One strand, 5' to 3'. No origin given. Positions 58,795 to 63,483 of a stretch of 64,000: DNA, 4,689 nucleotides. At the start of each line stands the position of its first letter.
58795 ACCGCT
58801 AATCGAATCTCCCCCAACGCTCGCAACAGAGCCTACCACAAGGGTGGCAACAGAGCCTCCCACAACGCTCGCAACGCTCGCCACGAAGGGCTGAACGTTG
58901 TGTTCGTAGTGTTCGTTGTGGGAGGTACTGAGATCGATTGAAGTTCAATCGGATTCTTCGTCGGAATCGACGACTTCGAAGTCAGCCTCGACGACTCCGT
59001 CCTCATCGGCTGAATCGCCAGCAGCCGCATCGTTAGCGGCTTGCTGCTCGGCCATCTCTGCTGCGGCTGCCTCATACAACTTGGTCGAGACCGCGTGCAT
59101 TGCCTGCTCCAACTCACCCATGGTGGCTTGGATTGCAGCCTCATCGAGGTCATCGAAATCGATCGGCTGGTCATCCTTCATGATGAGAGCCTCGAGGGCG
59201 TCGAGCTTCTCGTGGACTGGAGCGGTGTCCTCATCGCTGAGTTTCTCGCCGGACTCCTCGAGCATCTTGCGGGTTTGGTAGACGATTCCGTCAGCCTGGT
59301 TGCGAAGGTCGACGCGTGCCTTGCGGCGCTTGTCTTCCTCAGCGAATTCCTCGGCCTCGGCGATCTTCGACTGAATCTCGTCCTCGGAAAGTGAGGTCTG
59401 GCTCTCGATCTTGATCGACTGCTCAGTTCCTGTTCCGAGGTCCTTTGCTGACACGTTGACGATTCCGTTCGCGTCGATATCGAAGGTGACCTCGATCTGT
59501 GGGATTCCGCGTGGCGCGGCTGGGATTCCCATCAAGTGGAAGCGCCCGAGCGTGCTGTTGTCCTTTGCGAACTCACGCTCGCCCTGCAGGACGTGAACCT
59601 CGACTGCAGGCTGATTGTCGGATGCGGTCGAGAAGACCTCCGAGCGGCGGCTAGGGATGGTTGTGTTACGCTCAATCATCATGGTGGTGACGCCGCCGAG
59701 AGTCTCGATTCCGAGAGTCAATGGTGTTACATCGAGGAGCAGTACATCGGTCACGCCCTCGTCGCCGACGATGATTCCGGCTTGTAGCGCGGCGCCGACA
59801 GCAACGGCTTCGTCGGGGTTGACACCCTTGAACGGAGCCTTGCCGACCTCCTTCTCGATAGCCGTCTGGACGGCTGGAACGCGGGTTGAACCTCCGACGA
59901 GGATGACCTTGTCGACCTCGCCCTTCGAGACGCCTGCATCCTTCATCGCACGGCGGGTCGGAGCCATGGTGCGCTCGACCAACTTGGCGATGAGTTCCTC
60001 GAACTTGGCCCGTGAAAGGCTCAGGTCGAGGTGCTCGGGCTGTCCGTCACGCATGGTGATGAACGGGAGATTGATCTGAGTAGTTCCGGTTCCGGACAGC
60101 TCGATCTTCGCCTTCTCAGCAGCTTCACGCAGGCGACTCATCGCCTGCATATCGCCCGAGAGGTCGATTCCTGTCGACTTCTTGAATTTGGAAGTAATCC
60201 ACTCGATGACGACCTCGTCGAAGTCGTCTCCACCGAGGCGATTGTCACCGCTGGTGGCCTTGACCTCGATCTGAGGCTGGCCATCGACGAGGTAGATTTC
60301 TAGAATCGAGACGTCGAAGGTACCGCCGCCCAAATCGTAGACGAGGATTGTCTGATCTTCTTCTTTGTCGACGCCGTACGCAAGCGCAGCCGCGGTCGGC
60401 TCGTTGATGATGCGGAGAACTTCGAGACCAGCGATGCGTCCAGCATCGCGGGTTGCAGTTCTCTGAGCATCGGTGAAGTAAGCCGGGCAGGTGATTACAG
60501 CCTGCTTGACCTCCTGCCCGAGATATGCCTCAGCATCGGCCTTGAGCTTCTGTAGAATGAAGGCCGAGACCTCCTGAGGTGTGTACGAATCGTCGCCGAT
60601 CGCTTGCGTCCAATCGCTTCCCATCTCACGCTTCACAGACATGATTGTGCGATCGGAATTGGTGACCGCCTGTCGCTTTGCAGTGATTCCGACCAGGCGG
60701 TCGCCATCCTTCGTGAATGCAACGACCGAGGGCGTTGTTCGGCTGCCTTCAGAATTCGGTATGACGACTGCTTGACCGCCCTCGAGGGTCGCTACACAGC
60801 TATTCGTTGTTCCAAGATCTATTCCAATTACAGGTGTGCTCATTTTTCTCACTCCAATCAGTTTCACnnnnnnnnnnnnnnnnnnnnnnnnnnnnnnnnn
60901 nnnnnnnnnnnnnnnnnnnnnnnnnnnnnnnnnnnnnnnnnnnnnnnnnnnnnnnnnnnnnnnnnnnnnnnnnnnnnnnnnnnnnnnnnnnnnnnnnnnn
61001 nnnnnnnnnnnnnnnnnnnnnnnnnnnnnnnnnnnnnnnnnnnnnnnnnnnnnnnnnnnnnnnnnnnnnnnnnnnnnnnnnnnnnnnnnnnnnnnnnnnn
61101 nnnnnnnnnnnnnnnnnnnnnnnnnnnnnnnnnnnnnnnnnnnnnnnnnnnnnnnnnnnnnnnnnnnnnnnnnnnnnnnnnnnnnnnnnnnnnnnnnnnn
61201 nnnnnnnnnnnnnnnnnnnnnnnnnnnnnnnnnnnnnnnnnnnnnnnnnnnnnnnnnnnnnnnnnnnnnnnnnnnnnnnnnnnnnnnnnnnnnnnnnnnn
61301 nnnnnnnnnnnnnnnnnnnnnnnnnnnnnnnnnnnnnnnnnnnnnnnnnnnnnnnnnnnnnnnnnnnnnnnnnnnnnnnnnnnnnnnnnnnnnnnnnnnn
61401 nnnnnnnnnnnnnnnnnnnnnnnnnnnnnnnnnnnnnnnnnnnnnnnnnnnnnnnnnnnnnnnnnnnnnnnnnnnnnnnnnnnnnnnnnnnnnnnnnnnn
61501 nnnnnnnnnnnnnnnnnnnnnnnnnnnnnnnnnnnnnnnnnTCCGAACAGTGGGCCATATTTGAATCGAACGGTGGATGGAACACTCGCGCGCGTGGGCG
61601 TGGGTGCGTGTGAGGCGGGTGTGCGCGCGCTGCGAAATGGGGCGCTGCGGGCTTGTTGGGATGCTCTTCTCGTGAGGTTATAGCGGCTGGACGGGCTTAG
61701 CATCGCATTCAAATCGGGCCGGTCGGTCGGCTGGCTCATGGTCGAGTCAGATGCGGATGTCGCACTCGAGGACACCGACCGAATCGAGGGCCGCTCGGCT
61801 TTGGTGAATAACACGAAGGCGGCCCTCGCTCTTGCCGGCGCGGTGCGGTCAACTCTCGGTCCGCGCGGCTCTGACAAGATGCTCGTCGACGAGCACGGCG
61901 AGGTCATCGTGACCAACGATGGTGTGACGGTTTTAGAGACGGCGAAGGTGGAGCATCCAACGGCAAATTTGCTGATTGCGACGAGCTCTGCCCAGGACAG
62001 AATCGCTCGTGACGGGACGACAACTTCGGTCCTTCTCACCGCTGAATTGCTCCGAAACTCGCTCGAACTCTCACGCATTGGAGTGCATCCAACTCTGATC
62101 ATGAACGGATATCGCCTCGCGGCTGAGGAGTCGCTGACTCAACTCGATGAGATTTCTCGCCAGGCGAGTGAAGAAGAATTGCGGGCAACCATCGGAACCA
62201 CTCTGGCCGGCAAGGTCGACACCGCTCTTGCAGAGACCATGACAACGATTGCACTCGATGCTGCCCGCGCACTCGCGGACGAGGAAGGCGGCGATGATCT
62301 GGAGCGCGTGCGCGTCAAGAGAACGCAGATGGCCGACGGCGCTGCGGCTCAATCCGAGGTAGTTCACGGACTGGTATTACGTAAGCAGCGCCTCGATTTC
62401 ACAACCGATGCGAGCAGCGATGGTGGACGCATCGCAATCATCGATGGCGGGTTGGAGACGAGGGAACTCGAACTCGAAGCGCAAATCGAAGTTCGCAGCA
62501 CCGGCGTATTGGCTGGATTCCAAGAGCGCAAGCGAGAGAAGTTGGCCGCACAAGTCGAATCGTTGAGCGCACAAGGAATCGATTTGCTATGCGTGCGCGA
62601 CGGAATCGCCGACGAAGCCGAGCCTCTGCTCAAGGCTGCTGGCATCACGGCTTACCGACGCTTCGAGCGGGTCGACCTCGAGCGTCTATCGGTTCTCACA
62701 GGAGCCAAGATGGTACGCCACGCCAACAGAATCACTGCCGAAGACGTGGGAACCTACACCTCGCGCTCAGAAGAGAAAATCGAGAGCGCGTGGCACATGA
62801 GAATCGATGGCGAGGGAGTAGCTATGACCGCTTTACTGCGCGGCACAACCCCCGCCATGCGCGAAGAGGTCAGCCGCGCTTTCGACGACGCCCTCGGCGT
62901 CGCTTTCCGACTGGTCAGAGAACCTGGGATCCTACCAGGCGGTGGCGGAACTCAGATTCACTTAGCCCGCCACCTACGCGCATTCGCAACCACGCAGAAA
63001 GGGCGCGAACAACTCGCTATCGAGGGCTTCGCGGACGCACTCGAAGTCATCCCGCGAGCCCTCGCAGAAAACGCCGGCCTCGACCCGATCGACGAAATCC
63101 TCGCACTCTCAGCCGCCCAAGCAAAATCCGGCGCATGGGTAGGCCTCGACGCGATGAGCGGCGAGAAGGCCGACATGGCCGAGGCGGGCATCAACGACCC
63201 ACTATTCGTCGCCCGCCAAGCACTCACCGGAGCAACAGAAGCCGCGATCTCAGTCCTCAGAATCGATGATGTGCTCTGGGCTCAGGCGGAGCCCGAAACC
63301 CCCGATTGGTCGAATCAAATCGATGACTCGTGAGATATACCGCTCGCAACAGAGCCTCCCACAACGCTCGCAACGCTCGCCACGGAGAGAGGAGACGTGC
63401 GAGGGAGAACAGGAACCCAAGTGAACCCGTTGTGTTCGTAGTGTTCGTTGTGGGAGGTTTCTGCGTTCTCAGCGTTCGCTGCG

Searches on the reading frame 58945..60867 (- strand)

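Call 73: search_protein_families(library=pfam, proteins=[window:58945-60867:-], max_evalue=0.001)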
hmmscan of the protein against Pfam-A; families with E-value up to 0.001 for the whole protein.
window:58945-60867:- (640 aa): 2 families
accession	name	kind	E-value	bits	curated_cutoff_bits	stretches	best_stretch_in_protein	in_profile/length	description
PF00012.26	HSP70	-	1.5e-231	770.2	20.6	2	91-598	104-598/599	Hsp70 protein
PF06723.19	MreB_Mbl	-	1.4e-19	70.5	27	1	14-360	4-316/327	MreB/Mbl protein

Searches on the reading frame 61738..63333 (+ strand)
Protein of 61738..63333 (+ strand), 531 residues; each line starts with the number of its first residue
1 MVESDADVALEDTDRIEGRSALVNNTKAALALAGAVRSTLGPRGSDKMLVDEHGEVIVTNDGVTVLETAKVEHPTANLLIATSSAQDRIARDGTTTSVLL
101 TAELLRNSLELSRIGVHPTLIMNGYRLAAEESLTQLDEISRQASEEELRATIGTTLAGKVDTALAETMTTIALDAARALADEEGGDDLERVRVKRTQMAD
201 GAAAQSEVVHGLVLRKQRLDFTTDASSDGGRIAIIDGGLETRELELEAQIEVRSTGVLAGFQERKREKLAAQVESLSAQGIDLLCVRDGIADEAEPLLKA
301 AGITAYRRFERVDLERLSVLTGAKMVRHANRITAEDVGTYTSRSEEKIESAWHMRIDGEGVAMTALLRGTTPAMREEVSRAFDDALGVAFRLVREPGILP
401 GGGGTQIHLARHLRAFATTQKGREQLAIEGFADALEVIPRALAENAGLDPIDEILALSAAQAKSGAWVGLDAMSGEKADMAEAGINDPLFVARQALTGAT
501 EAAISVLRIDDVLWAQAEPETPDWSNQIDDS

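Call 73: search_protein_families(library=pfam, proteins=[window:61738-63333:+], max_evalue=0.001)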
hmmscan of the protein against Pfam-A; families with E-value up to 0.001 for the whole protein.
window:61738-63333:+ (531 aa): 1 family
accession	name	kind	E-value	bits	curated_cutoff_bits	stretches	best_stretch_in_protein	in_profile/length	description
PF00118.29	Cpn60_TCP1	-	1.1e-127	427.1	34.3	1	32-515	1-488/490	TCP-1/cpn60 chaperonin family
